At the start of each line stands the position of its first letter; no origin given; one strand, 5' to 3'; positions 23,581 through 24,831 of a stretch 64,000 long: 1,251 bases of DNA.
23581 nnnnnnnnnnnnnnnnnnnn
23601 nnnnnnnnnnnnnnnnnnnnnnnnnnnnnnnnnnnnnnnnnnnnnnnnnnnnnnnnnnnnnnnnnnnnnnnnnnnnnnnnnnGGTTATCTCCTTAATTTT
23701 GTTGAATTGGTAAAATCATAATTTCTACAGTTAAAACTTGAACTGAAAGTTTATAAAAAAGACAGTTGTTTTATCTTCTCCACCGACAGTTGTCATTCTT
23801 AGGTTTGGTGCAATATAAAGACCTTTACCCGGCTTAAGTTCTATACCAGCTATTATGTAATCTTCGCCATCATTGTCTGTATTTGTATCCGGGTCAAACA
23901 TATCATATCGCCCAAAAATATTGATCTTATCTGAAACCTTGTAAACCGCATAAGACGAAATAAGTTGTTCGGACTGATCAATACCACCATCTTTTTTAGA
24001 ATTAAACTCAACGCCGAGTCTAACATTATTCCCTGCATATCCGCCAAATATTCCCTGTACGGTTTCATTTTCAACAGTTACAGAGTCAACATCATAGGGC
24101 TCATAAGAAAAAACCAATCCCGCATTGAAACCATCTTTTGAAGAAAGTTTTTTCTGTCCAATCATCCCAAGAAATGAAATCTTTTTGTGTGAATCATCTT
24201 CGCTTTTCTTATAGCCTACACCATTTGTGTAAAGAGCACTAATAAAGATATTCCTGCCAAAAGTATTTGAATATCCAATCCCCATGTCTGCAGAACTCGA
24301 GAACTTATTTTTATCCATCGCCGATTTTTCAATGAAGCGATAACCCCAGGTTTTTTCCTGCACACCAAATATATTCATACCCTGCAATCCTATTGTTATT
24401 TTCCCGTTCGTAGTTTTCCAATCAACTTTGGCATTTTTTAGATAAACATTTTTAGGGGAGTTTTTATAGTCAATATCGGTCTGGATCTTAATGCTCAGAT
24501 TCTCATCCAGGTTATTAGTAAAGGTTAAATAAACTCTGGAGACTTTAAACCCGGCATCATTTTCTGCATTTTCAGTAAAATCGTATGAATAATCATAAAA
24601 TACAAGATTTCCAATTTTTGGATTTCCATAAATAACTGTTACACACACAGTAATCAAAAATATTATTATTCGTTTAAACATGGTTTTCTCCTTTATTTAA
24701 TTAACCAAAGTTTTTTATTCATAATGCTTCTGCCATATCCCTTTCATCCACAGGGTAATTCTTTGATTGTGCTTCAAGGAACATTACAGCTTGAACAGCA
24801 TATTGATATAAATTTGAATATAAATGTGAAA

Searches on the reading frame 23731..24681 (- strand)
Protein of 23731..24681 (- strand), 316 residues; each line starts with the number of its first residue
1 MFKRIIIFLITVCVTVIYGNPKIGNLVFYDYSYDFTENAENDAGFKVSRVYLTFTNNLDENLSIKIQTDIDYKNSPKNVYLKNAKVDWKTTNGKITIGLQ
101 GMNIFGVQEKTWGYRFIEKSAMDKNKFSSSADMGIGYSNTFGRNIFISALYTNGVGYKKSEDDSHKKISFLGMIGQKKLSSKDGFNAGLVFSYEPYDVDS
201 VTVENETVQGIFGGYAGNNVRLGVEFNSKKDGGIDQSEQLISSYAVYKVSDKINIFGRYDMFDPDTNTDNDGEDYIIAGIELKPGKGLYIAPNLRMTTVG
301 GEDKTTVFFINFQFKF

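Call 5: search_protein_families(library=ncbifam, proteins=[window:23731-24681:-], max_evalue=0.001)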
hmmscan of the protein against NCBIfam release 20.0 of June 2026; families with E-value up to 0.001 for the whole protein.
window:23731-24681:- (316 aa): 0 families

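Call 6: search_protein_families(library=pfam, proteins=[window:23731-24681:-], max_evalue=0.001)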
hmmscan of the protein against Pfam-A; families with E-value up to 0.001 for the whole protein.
window:23731-24681:- (316 aa): 0 families

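Call 43: find_homologous_proteins(query=window:23731-24681:-, max_evalue=0.001)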
Query window:23731-24681:- (316 aa): 552 proteins with E <= 0.001 among 1594 candidates; the best 120 are listed.
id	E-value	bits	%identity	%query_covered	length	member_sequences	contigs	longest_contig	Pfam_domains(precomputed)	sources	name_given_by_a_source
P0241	4.8e-206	701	100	100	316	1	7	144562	-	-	-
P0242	5.4e-175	599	85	100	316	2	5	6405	-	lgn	-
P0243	1.4e-141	489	69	97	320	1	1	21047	-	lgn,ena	-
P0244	9.2e-136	470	65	100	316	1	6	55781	PF07396.18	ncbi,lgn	-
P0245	6.9e-122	425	63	100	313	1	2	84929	-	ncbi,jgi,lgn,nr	ncbi:MAG: hypothetical protein HQ510_00805 [Candidatus Marinimicrobia bacterium]|nr:hypothetical pro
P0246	1.8e-117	410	59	100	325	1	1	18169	PF13609.13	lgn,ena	-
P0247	2.5e-114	400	58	94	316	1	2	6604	-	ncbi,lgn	-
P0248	1.4e-108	381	55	100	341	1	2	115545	-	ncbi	-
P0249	6.1e-107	376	56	100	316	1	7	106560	-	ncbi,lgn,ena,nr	ncbi:MAG: hypothetical protein H8E85_02790 [Candidatus Marinimicrobia bacterium]|nr:hypothetical pro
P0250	2.2e-106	374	55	100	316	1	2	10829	-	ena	-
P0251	5.1e-105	369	58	94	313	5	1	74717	-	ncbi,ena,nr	ncbi:MAG: hypothetical protein IIB45_00020 [Candidatus Marinimicrobia bacterium]|nr:hypothetical pro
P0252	1.7e-103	364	56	93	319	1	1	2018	-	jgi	-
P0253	3.3e-103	363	55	99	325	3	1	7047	-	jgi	-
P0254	5.0e-103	363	54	98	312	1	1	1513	-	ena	-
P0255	1.7e-102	361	54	98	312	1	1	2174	-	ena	-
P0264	3.2e-94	334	53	100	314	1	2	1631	PF07396.18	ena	-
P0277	6.2e-89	316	49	100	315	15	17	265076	-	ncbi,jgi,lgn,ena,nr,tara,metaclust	ncbi:MAG: hypothetical protein CMG75_00605 [Candidatus Marinimicrobia bacterium]|nr:hypothetical pro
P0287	3.7e-87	311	47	98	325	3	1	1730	PF07396.18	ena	-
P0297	4.4e-85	304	46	99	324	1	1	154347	PF07396.18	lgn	-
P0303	2.7e-83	298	46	100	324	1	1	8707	PF07396.18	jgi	-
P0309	8.2e-81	290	50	94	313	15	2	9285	PF07396.18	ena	-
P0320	2.6e-79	285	46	99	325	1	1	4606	PF07396.18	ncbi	-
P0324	4.6e-79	284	46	98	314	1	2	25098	PF07396.18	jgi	-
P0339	2.4e-76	275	47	93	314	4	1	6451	PF07396.18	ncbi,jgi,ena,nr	ncbi:hypothetical protein DRQ07_03735 [candidate division KSB1 bacterium]|nr:MAG: hypothetical prote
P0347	1.0e-74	270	47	93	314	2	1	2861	PF07396.18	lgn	-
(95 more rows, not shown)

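Call 46: search_protein_families(library=pfam, alignment_id=A1, max_evalue=0.01)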
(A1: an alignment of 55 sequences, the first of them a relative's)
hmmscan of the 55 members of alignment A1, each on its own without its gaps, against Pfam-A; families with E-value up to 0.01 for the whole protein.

A. member 1, P0241 (316 aa): 0 families

B. families by the number of members that match (of 55 scanned): 8 families
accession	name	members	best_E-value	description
PF07396.17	Porin_O_P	27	1.3e-09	Phosphate-selective porin O and P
PF13609.12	Porin_4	2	5.7e-06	Gram-negative porin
PF07642.17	BBP2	2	5.3e-05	Putative beta-barrel porin-2, OmpL-like. bbp2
PF24653.1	Phage_OMP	2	0.0033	Cyanophage outer membrane protein like beta barrel domain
PF11009.14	BrxC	1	0.00068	Monothiol bacilliredoxin BrxC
PF13505.12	OMP_b-brl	1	0.0041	Outer membrane protein beta-barrel domain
PF16412.11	DUF5020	1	0.0058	Domain of unknown function (DUF5020)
PF10677.15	DUF2490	1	0.0064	Protein of unknown function (DUF2490)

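Call 47: find_encoding_contigs(protein=P0245, flank=7000, max_places=2)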
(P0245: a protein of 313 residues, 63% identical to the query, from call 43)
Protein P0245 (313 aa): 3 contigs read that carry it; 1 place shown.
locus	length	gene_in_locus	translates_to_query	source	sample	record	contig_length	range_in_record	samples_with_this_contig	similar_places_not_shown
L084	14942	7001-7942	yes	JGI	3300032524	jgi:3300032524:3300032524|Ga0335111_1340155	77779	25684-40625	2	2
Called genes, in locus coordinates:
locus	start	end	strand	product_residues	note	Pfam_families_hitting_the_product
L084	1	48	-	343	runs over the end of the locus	PF00092:VWA, PF13519:VWA_2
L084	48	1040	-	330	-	PF07584:BatA (weak), PF00092:VWA, PF13519:VWA_2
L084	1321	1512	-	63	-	PF02416:TatA_B_E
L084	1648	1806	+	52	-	-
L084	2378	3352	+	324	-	PF12974:Phosphonate-bd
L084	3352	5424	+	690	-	PF00672:HAMP, PF00512:HisKA, PF02518:HATPase_c, PF13589:HATPase_c_3 (faint), PF12804:NTP_transf_3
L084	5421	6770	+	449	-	PF00072:Response_reg, PF00158:Sigma54_activat, PF14532:Sigma54_activ_2, PF07728:AAA_5 (weak), PF25601:AAA_lid_14, PF02954:HTH_8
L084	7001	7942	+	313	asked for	-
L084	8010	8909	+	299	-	PF12837:Fer4_6 (faint), PF12838:Fer4_7 (weak), PF13187:Fer4_9 (weak), PF13247:Fer4_11, PF00037:Fer4 (weak), PF12797:Fer4_2 (weak), PF13237:Fer4_10 (weak), PF13187:Fer4_9 (weak)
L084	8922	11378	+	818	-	PF04879:Molybdop_Fe4S4, PF00384:Molybdopterin, PF01568:Molydop_binding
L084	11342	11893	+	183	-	PF02613:Nitrate_red_del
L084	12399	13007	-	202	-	PF14808:TMEM164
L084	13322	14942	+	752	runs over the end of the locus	PF00672:HAMP, PF14501:HATPase_c_5 (faint), PF00512:HisKA, PF02518:HATPase_c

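Call 48: find_encoding_contigs(protein=P0249, flank=7000, max_places=2)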
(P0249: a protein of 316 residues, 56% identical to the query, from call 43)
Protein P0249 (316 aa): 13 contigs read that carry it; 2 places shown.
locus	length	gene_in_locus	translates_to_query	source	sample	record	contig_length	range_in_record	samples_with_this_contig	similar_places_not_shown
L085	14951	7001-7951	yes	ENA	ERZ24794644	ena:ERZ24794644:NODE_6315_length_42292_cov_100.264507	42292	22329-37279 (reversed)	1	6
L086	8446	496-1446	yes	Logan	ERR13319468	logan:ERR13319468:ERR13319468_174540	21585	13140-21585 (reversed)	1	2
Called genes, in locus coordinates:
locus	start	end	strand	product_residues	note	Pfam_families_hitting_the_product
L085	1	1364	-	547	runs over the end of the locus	PF00118:Cpn60_TCP1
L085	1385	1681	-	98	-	PF00166:Cpn10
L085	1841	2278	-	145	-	PF00692:dUTPase, PF22769:DCD (faint)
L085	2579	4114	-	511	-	PF05362:Lon_C, PF13541:ChlI, PF05496:RuvB_N (faint), PF00158:Sigma54_activat (faint), PF01078:Mg_chelatase, PF07728:AAA_5, PF00493:MCM (weak), PF13335:Mg_chelatase_C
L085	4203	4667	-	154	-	-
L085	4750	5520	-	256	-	PF14808:TMEM164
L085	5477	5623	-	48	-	-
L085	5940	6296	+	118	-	PF04241:DUF423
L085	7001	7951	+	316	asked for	-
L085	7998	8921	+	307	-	PF03916:NrfD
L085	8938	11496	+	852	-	PF04879:Molybdop_Fe4S4, PF00384:Molybdopterin, PF01568:Molydop_binding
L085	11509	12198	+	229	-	PF13237:Fer4_10 (weak), PF13247:Fer4_11, PF14697:Fer4_21 (weak), PF13187:Fer4_9 (weak), PF00037:Fer4 (weak), PF12797:Fer4_2 (weak), PF12837:Fer4_6 (weak), PF13247:Fer4_11 (weak), +3 more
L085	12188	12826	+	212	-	PF02613:Nitrate_red_del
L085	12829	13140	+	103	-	-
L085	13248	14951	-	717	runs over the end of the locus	PF01734:Patatin, PF07244:POTRA, PF01103:Omp85 (weak)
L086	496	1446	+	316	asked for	-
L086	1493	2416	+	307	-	PF03916:NrfD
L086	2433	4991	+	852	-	PF04879:Molybdop_Fe4S4, PF00384:Molybdopterin, PF01568:Molydop_binding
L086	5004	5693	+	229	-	PF13237:Fer4_10 (weak), PF13247:Fer4_11, PF14697:Fer4_21 (weak), PF13187:Fer4_9 (weak), PF00037:Fer4 (weak), PF12797:Fer4_2 (weak), PF12837:Fer4_6 (weak), PF13247:Fer4_11 (weak), +3 more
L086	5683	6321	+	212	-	PF02613:Nitrate_red_del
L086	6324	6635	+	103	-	-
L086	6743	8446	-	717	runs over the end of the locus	PF01734:Patatin, PF07244:POTRA, PF01103:Omp85 (weak)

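Call 49: find_encoding_contigs(protein=P0277, flank=7000, max_places=2)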
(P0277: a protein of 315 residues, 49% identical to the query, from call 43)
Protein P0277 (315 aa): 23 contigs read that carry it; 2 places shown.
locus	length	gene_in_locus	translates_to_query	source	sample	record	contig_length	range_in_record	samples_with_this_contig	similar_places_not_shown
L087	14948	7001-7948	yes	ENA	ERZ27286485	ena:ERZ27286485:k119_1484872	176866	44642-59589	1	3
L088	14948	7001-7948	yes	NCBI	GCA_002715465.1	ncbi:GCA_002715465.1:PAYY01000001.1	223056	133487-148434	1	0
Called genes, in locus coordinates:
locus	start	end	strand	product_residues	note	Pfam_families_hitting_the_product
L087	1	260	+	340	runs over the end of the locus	PF00274:Glycolytic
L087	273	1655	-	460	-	PF00474:SSF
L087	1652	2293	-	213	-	PF04263:TPK_catalytic, PF04265:TPK_B1_binding (weak)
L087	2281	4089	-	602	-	PF17899:Peptidase_M61_N, PF05299:Peptidase_M61, PF00595:PDZ (weak), PF17820:PDZ_6 (faint)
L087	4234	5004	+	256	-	PF07044:DUF1329 (weak), PF17131:TP_0789-like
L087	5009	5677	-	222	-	PF01895:PhoU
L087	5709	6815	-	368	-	PF02690:Na_Pi_cotrans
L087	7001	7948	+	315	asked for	-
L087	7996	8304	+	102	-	-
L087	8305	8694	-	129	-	PF09579:Spore_YtfJ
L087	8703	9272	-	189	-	PF11167:DUF2953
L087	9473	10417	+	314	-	PF02562:PhoH, PF13604:AAA_30 (weak), PF13245:AAA_19 (weak)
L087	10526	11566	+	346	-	PF01063:Aminotran_4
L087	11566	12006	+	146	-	PF01029:NusB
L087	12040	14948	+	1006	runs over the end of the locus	PF07517:SecA_DEAD, PF00270:DEAD (weak), PF01043:SecA_PP_bind, PF21090:P-loop_SecA, PF07516:SecA_SW, PF02810:SEC-C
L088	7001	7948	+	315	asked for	-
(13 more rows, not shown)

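Call 54: predict_structure(alignment_id=A1)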
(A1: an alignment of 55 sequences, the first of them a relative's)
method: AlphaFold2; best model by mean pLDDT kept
length: 316 residues; sequences in the alignment: 55
mean_pLDDT: 91.1   pTM: 0.83
mean pLDDT of the five models: 91.1, 90.4, 88.1, 87.4, 86.6
residues with pLDDT >= 90: 221; 70-90: 83; 50-70: 12; < 50: 0
segments of 3 or more residues with pLDDT < 50: none
pLDDT, mean of each block of 10 residues (from residue 1): 87 64 89 81 78 92 93 80 95 95 89 93 91 94 94 85 88 96 97 91 94 98 98 94 98 97 94 97 94 95 91 93
secondary structure, 60 per line:
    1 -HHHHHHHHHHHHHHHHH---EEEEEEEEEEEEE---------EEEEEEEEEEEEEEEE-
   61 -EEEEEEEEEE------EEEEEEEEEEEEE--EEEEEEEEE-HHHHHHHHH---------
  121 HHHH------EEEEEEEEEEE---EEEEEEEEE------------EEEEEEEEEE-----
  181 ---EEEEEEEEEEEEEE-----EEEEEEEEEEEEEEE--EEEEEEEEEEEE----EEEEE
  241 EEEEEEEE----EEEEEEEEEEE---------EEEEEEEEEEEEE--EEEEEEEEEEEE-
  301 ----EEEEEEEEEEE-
elements in order: H2-18 E22-34 E44-59 E62-71 E78-90 E93-101 H103-111 H121-124 E131-141 E145-153 E166-175 E184-197 E203-217 E220-231 E236-248 E253-263 E273-285 E288-299 E305-315

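Call 57: fold_search(model_id=the predicted structure, library=pdb)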
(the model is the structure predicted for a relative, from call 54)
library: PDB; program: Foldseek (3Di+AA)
matches with E <= 10: 1035; with E <= 0.001: 207
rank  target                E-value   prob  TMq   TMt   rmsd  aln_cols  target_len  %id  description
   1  6ehe                  7.7e-13  1.00  0.68  0.71   5.4       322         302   15  OmpTdeltaL8 (loop L8 deletion mutant of OmpT), an outer membrane protein of Vibrio cholerae (released 2018-04-25)
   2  5oyk                  1.2e-12  1.00  0.65  0.65   5.8       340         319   13  Outer-membrane expressed OmpT of Vibrio cholerae (released 2018-04-25)
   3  6ehf                  6.6e-12  1.00  0.67  0.67   5.9       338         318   15  OmpT (in-vitro folded), an outer membrane protein Vibrio cholerae (trimer form) (released 2018-04-25)
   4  6ehd                  4.9e-11  1.00  0.65  0.64   5.8       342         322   13  OmpT (in-vitro folded), an outer membrane protein of Vibrio cholerae (released 2018-04-25)
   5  5mdq_A                7.1e-11  1.00  0.70  0.64   4.9       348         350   10  Crystal structure of outer membrane expressed Chitoporin VhChip from Vibrio harveyi (released 2017-12-20)
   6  8byt_A                1.7e-10  1.00  0.65  0.66   5.9       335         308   13  Outer membrane attachment porin OmpM1 from Veillonella parvula, C3 symmetry (released 2023-11-08)
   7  5mdo_A                1.8e-10  1.00  0.69  0.64   5.1       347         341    9  Crystal structure of in vitro folded Chitoporin VhChip from Vibrio harveyi (crystal form I) (released 2017-12-20)
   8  9a32_MODEL_1_A        1.9e-10  1.00  0.58  0.51  11.9       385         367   11  Model of E. coli OmpC by in-cell photo-crosslinking MS and deep learning (released 2023-02-24)
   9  4d64_A                2.5e-10  1.00  0.72  0.65   5.4       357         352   12  Structure of porin Omp-Pst1 from P. stuartii; the crystallographic symmetry generates a dimer of trimers. (released 2016-03-09)
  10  2fgq                  2.7e-10  1.00  0.71  0.69   5.0       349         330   13  High resolution X-ray structure of Omp32 in complex with malate (released 2006-01-31)
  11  5nxn_A                2.7e-10  1.00  0.71  0.66   4.9       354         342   14  Structure of a L5-deletion mutant of Providencia stuartii Omp-Pst1 (released 2018-02-21)
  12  2o4v_A                2.8e-10  1.00  0.70  0.54   6.3       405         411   14  An arginine ladder in OprP mediates phosphate specific transfer across the outer membrane (released 2006-12-26)
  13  7de8                  3.6e-10  1.00  0.63  0.59   6.7       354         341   12  Crystal Structure of outer membrane protein PorB with G103K mutations from Neisseria meningitidis W135 (released 2021-03-31)
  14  4d65_A                4.0e-10  1.00  0.73  0.68   5.2       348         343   11  Structure of porin Omp-Pst2 from P. stuartii; the asymmetric unit contains a dimer of trimers. (released 2016-03-09)
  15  3wi5                  4.0e-10  1.00  0.67  0.67   5.6       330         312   13  Crystal structure of the Loop 7 mutant PorB from Neisseria meningitidis serogroup B (released 2014-01-01)
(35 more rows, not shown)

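Call 58: search_protein_families(library=ncbifam, proteins=[L085:8938-11496:+], max_evalue=1e-60)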
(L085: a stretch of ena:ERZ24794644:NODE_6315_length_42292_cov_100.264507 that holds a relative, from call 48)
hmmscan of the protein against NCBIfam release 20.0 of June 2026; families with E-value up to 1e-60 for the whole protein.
L085:8938-11496:+ (852 aa): 2 families
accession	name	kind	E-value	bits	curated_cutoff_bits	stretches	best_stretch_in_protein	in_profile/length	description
NF041714.1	arsenate_red_ArrA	equivalog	0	1123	1600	1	4-851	4-848/848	arsenate respiratory reductase molybdopterin-containing subunit ArrA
NF012032.0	PRK15488.1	equivalog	6.3e-85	285.7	694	0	1-295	1-285/759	thiosulfate reductase PhsA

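Call 72: search_protein_families(library=ncbifam, proteins=[L084:8922-11378:+, L084:8010-8909:+, L084:2378-3352:+, window:23731-24681:-], max_evalue=0.00001)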
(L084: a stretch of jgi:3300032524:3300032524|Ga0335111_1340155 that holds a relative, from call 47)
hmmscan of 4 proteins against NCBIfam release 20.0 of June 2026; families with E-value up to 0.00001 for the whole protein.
L084:8922-11378:+ (818 aa): 26 families (the best 25 are shown)
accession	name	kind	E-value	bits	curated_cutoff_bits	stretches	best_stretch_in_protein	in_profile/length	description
NF012032.0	PRK15488.1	equivalog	1.9e-115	386.6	694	3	4-394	2-384/759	thiosulfate reductase PhsA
TIGR02166.1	dmsA_ynfE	subfamily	9.5e-87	291.8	777.7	2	5-527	1-560/794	DMSO/selenate family reductase complex A subunit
TIGR01591.1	Fdh-alpha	equivalog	4.3e-72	243.2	666.25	2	53-547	3-500/672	formate dehydrogenase subunit alpha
NF041714.1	arsenate_red_ArrA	equivalog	2.3e-64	217.9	1600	2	46-370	48-399/848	arsenate respiratory reductase molybdopterin-containing subunit ArrA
NF041783.2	mnquin_red_QrcB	equivalog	4e-62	210.4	440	2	46-566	50-545/695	menaquinone reductase molybdopterin-binding-like subunit QrcB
TIGR03479.1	DMSO_red_II_alp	subfamily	4e-54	184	984.75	2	87-290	104-307/913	molybdopterin-dependent oxidoreductase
NF011566.1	PRK14990.1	exception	3.1e-50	171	1600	1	3-526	12-579/814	dimethylsulfoxide reductase subunit A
NF041884.1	selenate_YnfF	exception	7.6e-50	169.6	1650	2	5-526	1-559/798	selenate/tellurate reductase subunit YnfF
NF041885.1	selenate_YnfE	exception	1e-49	169.1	1675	1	4-763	2-767/805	selenate/tellurate reductase subunit YnfE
NF011567.1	PRK14991.1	equivalog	3.7e-39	134.2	1750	3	73-132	127-185/1022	tetrathionate reductase subunit TtrA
NF047855.1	AssmNtatRedNasC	equivalog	1.7e-38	132.4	1100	2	55-363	31-335/708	assimilatory nitrate reductase catalytic subunit NasC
TIGR00509.1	bisC_fam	subfamily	3.2e-36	124.9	1017.55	2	61-380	6-350/772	molybdopterin guanine dinucleotide-containing S/N-oxide reductase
TIGR01553.1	formate-DH-alph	equivalog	4.1e-32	110.9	814.2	1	63-293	66-307/1009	formate dehydrogenase-N subunit alpha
NF010055.0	PRK13532.1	equivalog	2.6e-28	98.8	904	1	4-291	2-292/830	nitrate reductase catalytic subunit NapA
NF042978.1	EthbenzDh_ebdA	equivalog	8.1e-28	96.7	2000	1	85-290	124-329/977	ethylbenzene dehydrogenase subunit alpha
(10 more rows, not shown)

L084:8010-8909:+ (299 aa): 22 families
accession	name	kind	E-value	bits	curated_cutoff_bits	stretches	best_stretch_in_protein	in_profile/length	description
NF011569.0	PRK14993.1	equivalog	9.1e-60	202.1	416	1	32-278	6-227/244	tetrathionate reductase subunit TtrB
NF045797.1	DsrO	equivalog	9.5e-52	175.7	200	1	31-272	5-234/235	sulfate reduction electron transfer complex DsrMKJOP subunit DsrO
NF041715.1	arsenate_red_ArrB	equivalog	2.9e-50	171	450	2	73-188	2-103/233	arsenate respiratory reductase iron-sulfur subunit ArrB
TIGR03149.1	cyt_nit_nrfC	equivalog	5.2e-38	130.6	377.6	1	69-272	34-216/225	cytochrome c nitrite reductase Fe-S protein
TIGR03478.1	DMSO_red_II_bet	subfamily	1.9e-34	119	480.7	1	112-275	115-256/321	DMSO reductase family type II enzyme, iron-sulfur subunit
TIGR02951.1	DMSO_dmsB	equivalog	1.2e-32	113.2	214.1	1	74-240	2-155/161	DMSO/selenate family reductase complex B subunit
NF042979.1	EthbenzDh_ebdB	equivalog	2.3e-30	105.7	740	1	112-273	137-276/354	ethylbenzene dehydrogenase subunit beta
NF041782.1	mnquin_red_QrcC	equivalog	1.4e-25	90.4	400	1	74-273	1-226/239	menaquinone reductase iron-sulfur cluster-binding subunit QrcC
NF008134.0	PRK10882.1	equivalog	6.5e-25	87.9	263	1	30-254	3-224/329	hydrogenase 2 operon protein HybA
NF038355.1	FDH3_beta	equivalog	1.4e-22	80.6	240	1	76-213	5-122/180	formate dehydrogenase FDH3 subunit beta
TIGR01582.1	FDH-beta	equivalog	2.1e-20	73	334.7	1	75-255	23-199/283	formate dehydrogenase subunit beta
NF045715.1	sulf_resp_HmcB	equivalog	1.5e-18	67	420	1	119-255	98-215/307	sulfate respiration complex iron-sulfur protein HmcB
TIGR01660.1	narH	equivalog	2e-18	66.1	524.05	1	103-247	157-281/492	nitrate reductase subunit beta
NF009408.0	PRK12769.1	equivalog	7.8e-14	50.7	1003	1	78-234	7-143/659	formate-dependent uric acid utilization protein AegA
NF007658.0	PRK10330.1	equivalog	2.9e-13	49.7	260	1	77-237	6-156/181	electron transport protein HydN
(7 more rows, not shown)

L084:2378-3352:+ (324 aa): 3 families
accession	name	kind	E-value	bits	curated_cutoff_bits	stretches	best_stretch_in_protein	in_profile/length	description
TIGR01098.1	3A0109s03R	subfamily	8.3e-38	130.3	112.05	1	14-268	4-252/253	phosphate/phosphite/phosphonate ABC transporter substrate-binding protein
TIGR03431.1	PhnD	equivalog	4.1e-37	128.1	261.1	1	56-308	27-285/288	phosphonate ABC transporter substrate-binding protein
TIGR04553.1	ABC_peri_selen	hypoth_equivalog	8.5e-24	84.3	250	1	66-305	10-258/266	putative selenate ABC transporter substrate-binding protein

window:23731-24681:- (316 aa): 0 families
